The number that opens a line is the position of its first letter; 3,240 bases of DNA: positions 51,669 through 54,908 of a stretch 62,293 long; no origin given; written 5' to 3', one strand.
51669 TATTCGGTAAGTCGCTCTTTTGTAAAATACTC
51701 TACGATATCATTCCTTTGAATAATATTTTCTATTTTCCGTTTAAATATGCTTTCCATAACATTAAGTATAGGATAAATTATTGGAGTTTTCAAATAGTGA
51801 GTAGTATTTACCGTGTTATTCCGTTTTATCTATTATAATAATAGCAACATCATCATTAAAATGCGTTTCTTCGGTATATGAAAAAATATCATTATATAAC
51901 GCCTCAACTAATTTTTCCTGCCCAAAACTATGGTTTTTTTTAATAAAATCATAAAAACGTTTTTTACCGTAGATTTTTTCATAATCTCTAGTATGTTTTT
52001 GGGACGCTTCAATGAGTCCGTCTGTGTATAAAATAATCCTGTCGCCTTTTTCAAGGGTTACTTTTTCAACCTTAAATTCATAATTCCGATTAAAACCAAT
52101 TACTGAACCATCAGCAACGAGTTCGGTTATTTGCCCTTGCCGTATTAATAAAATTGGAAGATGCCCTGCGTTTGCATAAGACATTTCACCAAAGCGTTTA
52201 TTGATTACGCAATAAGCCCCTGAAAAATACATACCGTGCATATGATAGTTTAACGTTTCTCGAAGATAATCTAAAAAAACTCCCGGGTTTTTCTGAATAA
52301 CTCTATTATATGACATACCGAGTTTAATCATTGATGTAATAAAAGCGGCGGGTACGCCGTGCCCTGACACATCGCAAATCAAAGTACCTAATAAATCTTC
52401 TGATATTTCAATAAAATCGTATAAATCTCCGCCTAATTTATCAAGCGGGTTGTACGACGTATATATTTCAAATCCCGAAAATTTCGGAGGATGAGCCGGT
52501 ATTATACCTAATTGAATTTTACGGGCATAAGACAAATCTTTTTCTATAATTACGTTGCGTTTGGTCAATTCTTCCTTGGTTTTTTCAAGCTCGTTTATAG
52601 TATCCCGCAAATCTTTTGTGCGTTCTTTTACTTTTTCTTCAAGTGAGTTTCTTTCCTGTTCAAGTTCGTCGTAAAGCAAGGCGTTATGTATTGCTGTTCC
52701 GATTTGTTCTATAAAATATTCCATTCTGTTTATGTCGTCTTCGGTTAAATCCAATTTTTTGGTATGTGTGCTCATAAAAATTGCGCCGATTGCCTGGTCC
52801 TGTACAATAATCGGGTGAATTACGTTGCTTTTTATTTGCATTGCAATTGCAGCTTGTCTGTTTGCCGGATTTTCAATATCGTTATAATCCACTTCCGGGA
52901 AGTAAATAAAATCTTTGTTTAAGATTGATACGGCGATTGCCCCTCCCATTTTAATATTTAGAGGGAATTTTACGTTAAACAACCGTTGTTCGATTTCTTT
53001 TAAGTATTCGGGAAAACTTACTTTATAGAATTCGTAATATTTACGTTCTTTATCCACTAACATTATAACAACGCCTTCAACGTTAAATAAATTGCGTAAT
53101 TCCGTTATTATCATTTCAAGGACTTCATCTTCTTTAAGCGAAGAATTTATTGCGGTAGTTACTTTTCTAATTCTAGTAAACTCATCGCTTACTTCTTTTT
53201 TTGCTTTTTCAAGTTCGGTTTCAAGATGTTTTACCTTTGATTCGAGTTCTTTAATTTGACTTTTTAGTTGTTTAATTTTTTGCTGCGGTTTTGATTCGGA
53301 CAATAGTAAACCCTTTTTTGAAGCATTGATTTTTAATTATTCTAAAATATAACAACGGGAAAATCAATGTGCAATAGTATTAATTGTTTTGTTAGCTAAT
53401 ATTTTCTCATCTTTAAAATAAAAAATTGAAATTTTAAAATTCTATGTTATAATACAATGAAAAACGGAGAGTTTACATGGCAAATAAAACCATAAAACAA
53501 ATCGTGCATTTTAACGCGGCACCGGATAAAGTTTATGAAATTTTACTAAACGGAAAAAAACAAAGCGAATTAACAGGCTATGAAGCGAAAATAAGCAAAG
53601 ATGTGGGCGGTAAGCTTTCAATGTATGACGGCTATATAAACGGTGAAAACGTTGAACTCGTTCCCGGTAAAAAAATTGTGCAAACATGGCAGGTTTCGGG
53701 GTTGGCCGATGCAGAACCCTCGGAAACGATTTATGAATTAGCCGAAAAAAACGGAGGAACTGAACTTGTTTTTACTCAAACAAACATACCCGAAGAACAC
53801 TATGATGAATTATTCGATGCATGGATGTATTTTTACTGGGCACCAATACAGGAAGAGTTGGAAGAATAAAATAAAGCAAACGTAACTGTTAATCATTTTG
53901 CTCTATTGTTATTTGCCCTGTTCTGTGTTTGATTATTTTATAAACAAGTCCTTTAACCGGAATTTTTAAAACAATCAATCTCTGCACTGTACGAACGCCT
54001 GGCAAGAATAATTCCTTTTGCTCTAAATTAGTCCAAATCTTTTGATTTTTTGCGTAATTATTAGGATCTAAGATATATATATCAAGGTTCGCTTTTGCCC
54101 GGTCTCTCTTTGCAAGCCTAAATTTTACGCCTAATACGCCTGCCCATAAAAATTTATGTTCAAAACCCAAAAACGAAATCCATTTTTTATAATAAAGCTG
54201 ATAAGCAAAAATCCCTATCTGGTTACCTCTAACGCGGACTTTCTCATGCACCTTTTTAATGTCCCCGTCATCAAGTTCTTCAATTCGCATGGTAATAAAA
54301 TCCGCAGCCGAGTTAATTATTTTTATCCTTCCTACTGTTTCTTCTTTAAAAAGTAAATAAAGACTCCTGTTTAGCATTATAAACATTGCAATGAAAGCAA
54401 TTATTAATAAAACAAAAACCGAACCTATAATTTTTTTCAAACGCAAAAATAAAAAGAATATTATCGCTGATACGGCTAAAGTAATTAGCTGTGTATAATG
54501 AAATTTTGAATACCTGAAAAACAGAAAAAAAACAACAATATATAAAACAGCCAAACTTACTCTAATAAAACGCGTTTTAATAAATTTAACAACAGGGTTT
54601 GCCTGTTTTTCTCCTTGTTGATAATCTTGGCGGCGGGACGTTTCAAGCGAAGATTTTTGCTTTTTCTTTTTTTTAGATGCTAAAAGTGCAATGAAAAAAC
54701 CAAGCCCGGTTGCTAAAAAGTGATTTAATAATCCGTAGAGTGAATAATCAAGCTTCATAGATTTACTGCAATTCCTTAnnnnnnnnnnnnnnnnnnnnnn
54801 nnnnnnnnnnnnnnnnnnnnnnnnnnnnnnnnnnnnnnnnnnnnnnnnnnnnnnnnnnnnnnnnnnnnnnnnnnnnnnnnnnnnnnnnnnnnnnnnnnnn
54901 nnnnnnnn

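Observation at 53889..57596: Three-gene operon: effector-less STAND NTPase ending in a STAS-like domain, a flavodoxin-like oxidoreductase and an unknown membrane protein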

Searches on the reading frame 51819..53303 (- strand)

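Call 21: search_protein_families(library=pfam, proteins=[window:51819-53303:-], max_evalue=0.001)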
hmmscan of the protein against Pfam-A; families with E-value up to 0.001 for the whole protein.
window:51819-53303:- (495 aa): 4 families
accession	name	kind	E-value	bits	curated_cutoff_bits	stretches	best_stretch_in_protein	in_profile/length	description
PF07228.17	SpoIIE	-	3.7e-37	128.6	25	1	303-492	3-190/192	Stage II sporulation protein E (SpoIIE)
PF13185.12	GAF_2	-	5e-08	33.7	28.6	1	58-206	4-136/136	GAF domain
PF01590.32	GAF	-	9.6e-08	33.1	22.4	1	59-205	3-133/133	GAF domain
PF13492.12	GAF_3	-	9.1e-07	29.8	27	0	158-207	81-129/129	GAF domain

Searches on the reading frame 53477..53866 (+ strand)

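Call 21: search_protein_families(library=pfam, proteins=[window:53477-53866:+], max_evalue=0.001)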
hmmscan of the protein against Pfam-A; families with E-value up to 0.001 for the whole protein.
window:53477-53866:+ (130 aa): 1 family
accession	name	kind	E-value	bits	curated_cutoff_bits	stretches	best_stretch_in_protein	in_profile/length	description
PF08327.17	AHSA1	-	2.8e-14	53.8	22.1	1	13-120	1-117/125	Activator of Hsp90 ATPase homolog 1-like protein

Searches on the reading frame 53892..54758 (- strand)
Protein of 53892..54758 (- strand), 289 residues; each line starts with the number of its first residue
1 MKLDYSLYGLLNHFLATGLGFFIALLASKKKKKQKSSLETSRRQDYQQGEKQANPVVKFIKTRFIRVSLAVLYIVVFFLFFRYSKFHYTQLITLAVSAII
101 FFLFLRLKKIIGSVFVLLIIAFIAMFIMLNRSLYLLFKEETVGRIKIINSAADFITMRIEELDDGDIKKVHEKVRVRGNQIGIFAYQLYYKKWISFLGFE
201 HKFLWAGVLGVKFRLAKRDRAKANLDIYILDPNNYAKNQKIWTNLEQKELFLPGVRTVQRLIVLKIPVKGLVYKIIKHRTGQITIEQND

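Call 5: search_protein_families(library=pfam, proteins=[window:53892-54758:-], max_evalue=1)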
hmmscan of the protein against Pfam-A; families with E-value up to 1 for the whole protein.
window:53892-54758:- (289 aa): 3 families
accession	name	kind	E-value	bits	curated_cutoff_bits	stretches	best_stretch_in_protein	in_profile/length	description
PF23396.1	DUF7103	-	0.0076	16.7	27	1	63-147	65-151/159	Family of unknown function (DUF7103)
PF20384.3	DUF6679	-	0.2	12.2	23.9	1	133-177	18-62/103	Family of unknown function (DUF6679)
PF04932.20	Wzy_C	-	0.68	10.2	31.7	0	74-142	5-72/149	O-Antigen ligase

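Call 6: search_protein_families(library=padloc, proteins=[window:53892-54758:-], max_evalue=1)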
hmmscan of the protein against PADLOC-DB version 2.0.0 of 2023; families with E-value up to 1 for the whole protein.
window:53892-54758:- (289 aa): 0 families
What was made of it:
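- On Known anti-phage defence systems (PADLOC-DB 2.0): Nothing for the other two proteins (call 6).
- Closest known: Antiviral STAND. Different: No PADLOC model hit (call 6).
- No PADLOC hit for any of the three proteins (call 6).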

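Call 7: search_protein_families(library=ncbifam, proteins=[window:53892-54758:-], max_evalue=1)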
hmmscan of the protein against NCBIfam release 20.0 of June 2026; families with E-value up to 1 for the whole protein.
window:53892-54758:- (289 aa): 3 families
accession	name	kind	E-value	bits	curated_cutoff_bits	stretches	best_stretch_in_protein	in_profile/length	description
NF051849.1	LCP_trans_Cps2A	equivalog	0.016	14.4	650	1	58-175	10-127/477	LCP family glycopolymer transferase CpsA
NF047525.1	LIMLP_04285_fam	equivalog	0.02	15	100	1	20-79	81-135/136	LIMLP_04285 family protein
NF052597.1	FILTED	domain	0.036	14.4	40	1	17-79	12-69/110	FILTED domain-containing surface protein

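Call 16: find_homologous_proteins(query=window:53892-54758:-)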
Query window:53892-54758:- (289 aa): 5 proteins with E <= 0.001 among 4025 candidates.
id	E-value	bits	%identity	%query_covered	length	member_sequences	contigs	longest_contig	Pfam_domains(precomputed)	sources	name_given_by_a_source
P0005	8.2e-181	618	100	100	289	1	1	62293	-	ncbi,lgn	-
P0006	2.7e-127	442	69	99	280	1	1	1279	-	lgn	-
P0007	5.5e-125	434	69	99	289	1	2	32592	-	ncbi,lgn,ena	-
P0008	1.7e-111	390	64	99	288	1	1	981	-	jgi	jgi:hypothetical protein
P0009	1.2e-76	276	48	99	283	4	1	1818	-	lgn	-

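Call 18: find_related_loci(query=A2, collection=genome_contigs, flank=10000)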
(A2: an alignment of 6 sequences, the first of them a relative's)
Query A2 (289 aa) in genome_contigs; peptide patterns used: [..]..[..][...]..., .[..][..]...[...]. (x = any residue, [..] = any of these).
117 stretches matched a pattern; 1 encode a relative of the query (tblastn E <= 1e-3); 1 distinct loci.
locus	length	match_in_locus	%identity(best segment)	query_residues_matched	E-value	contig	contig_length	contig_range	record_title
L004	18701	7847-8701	69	1-286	7e-117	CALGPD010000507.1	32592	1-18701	MAG TPA_asm: uncultured Spirochaetia bacterium isolate ERR1995158_bin.62_CONCOCT_v1.1_MAG genome assembly, contig: ERZ16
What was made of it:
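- The family's extreme rarity and patchiness (one hit among 185,579 species genomes, call 18) fits an accessory gene better than a core regulator.
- Tried and rejected: The GTDB genome scan gave one locus (call 18).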

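Call 27: find_encoding_contigs(protein=P0006, flank=10000)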
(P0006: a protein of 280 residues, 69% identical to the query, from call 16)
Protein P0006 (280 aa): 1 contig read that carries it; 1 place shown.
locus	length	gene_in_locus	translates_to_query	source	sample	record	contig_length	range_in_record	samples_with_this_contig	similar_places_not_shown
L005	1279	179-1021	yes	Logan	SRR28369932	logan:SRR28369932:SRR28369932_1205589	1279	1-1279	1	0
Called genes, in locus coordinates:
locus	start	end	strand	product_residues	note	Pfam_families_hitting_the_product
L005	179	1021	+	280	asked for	-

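Call 28: find_encoding_contigs(protein=P0008, flank=10000)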
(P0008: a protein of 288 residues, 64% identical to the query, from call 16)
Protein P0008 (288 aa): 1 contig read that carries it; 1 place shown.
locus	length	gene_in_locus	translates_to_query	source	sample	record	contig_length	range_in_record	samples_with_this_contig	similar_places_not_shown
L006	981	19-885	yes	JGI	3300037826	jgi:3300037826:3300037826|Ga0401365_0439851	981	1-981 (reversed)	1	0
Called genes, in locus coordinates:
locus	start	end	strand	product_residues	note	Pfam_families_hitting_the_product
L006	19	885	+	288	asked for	-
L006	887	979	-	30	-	?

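Call 29: find_encoding_contigs(protein=P0009, flank=10000)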
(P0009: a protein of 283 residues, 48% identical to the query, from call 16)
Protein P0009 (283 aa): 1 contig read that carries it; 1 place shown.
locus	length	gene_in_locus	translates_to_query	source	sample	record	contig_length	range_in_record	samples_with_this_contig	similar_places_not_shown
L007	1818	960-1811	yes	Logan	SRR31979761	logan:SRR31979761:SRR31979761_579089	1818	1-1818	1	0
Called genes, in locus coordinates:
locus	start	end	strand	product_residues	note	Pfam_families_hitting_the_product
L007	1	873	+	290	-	?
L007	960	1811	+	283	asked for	-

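Call 51: predict_structure(alignment_id=A6)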
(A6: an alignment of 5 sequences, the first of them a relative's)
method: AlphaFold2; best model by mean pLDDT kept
length: 289 residues; sequences in the alignment: 5
mean_pLDDT: 49.4   pTM: 0.36
mean pLDDT of the five models: 49.4, 47.2, 46.4, 40.9, 39.0
residues with pLDDT >= 90: 0; 70-90: 34; 50-70: 107; < 50: 148
segments of 3 or more residues with pLDDT < 50: 1-9, 29-54, 80-86, 101-105, 107-113, 128-137, 186-263
pLDDT, mean of each block of 10 residues (from residue 1): 38 55 54 39 36 49 54 54 48 53 47 52 51 47 79 72 70 63 48 30 30 27 30 36 38 37 62 70 62
secondary structure, 60 per line:
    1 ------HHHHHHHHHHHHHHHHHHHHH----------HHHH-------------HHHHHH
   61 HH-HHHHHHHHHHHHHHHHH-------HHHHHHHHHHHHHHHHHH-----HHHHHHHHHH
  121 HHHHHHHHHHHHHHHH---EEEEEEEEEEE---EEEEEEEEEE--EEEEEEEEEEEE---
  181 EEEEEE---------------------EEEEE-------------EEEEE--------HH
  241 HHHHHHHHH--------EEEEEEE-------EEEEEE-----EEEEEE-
elements in order: H7-27 H38-41 H55-62 H64-80 H88-105 H111-136 E140-150 E154-163 E166-177 E181-186 E208-212 E226-230 H239-249 E258-264 E272-277 E283-288
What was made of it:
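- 53889..54758 (-): Gene for a 289-aa membrane protein. TM segments lie at about residues 9-27, 63-81, 88-105 and 110-128. Loop 1 is Lys-rich. The C-terminal domain is ~160 aa, basic and beta-rich, and matches no family. AF2 secondary structure at low confidence (call 51).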

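Call 55: fold_search(model_id=the predicted structure, library=pdb)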
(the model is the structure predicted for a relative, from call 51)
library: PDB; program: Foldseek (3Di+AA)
matches with E <= 10: 245; with E <= 0.001: 0
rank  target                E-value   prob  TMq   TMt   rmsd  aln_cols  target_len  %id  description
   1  1do6_A                3.2e-01  0.10  0.13  0.23  15.8       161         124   11  CRYSTAL STRUCTURE OF SUPEROXIDE REDUCTASE IN THE OXIDIZED STATE AT 2.0 ANGSTROM RESOLUTION (released 2000-03-24)
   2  9fcm_B                7.2e-01  0.04  0.11  0.19  14.3       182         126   12  Single-domain antibody binding the SARS-COV2 S2 (released 2025-05-21)
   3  2oxh_A                7.6e-01  0.08  0.13  0.27  15.4       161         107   10  The SOXYZ Complex of Paracoccus Pantotrophus (released 2007-05-22)
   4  4bk8                  8.0e-01  0.10  0.14  0.27  16.2       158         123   10  Superoxide reductase (Neelaredoxin) from Ignicoccus hospitalis (released 2014-04-02)
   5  1vbo_A                8.0e-01  0.06  0.13  0.19  13.0       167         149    8  Crystal structure of artocarpin-mannotriose complex (released 2004-06-15)
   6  3u0a_A                8.5e-01  0.04  0.10  0.11  18.3       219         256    7  Crystal structure of an Acyl-CoA thioesterase II TesB2 from Mycobacterium marinum (released 2011-10-05)
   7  5kqv_E                8.5e-01  0.04  0.10  0.06  15.9       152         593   12  Insulin receptor ectodomain construct comprising domains L1,CR,L2, FnIII-1 and alphaCT peptide in complex with bovine  (released 2017-07-19)
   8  4qfw_A                8.5e-01  0.03  0.10  0.10  19.6       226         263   12  Crystal structure of acyl-CoA thioesterase tesB from Yersinia pestis (released 2014-06-04)
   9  8q7s_F                9.0e-01  0.04  0.12  0.20  14.8       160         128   12  Crystal structure of the SARS-CoV-2 RBD (Wuhan) with neutralizing VHHs Ma6F06 and Re21H01 (released 2023-12-20)
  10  7rxc_N                9.6e-01  0.03  0.11  0.19  15.2       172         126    9  CryoEM structure of KDELR with Legobody (released 2021-10-06)
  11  8qot_B                1.0e+00  0.03  0.11  0.19  16.3       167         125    8  Structure of the mu opioid receptor bound to the antagonist nanobody NbE (released 2023-12-27)
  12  1phj_A                1.0e+00  0.02  0.09  0.07  20.0       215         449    8  CRYSTAL STRUCTURE OF THE OXYTRICHA NOVA TELOMERE END-BINDING PROTEIN COMPLEXED WITH NONCOGNATE SSDNA GG(3DR)GTTTTGGGG (released 2003-06-17)
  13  2hvb_A                1.1e+00  0.07  0.14  0.26  13.5       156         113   10  Crystal structure of hypothetical protein PH1083 from Pyrococcus horikoshii OT3 (released 2007-01-28)
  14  7nvm_N                1.1e+00  0.04  0.13  0.22  15.5       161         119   10  Human TRiC complex in closed state with nanobody Nb18, actin and PhLP2A bound (released 2022-03-02)
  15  8k2n_D                1.1e+00  0.03  0.10  0.06  17.0       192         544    8  Crystal structure of Group 4 Monosaccharide-releasing beta-N-acetylgalactosaminidase NgaLy from Lacticaseibacillus yic (released 2024-04-24)
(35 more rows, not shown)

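Call 63: search_protein_families(library=phrogs, proteins=[window:53892-54758:-], max_evalue=0.1)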
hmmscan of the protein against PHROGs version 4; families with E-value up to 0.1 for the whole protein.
window:53892-54758:- (289 aa): 0 families

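Call 65: search_solved_structures(query=A2, max_evalue=10)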
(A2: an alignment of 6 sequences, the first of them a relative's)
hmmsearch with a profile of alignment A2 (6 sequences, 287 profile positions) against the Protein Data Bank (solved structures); distinct sequences matched with E-value up to 10: 2.
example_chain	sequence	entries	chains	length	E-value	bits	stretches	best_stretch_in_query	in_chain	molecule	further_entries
8fed_J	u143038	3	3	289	2.5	10.5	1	53-135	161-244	ABC-transporter integral membrane protein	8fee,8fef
8b9z_A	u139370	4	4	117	4.8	9.6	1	11-103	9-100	NADH-ubiquinone oxidoreductase chain 3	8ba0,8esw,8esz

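Call 99: search_protein_families(library=pfam, alignment_id=A6, max_evalue=1)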
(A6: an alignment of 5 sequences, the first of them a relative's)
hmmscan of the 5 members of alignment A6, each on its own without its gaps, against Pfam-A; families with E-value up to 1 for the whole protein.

A. member 1, P0005 (289 aa): 3 families
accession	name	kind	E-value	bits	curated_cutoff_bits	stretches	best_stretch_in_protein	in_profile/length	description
PF23396.1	DUF7103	-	0.0076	16.7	27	1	63-147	65-151/159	Family of unknown function (DUF7103)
PF20384.3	DUF6679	-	0.2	12.2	23.9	1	133-177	18-62/103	Family of unknown function (DUF6679)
PF04932.20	Wzy_C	-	0.68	10.2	31.7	0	74-142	5-72/149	O-Antigen ligase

B. families by the number of members that match (of 5 scanned): 4 families
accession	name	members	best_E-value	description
PF04932.20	Wzy_C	2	0.52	O-Antigen ligase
PF23396.1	DUF7103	1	0.0076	Family of unknown function (DUF7103)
PF20384.3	DUF6679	1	0.2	Family of unknown function (DUF6679)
PF17009.10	DUF5090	1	0.93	Domain of unknown function (DUF5090)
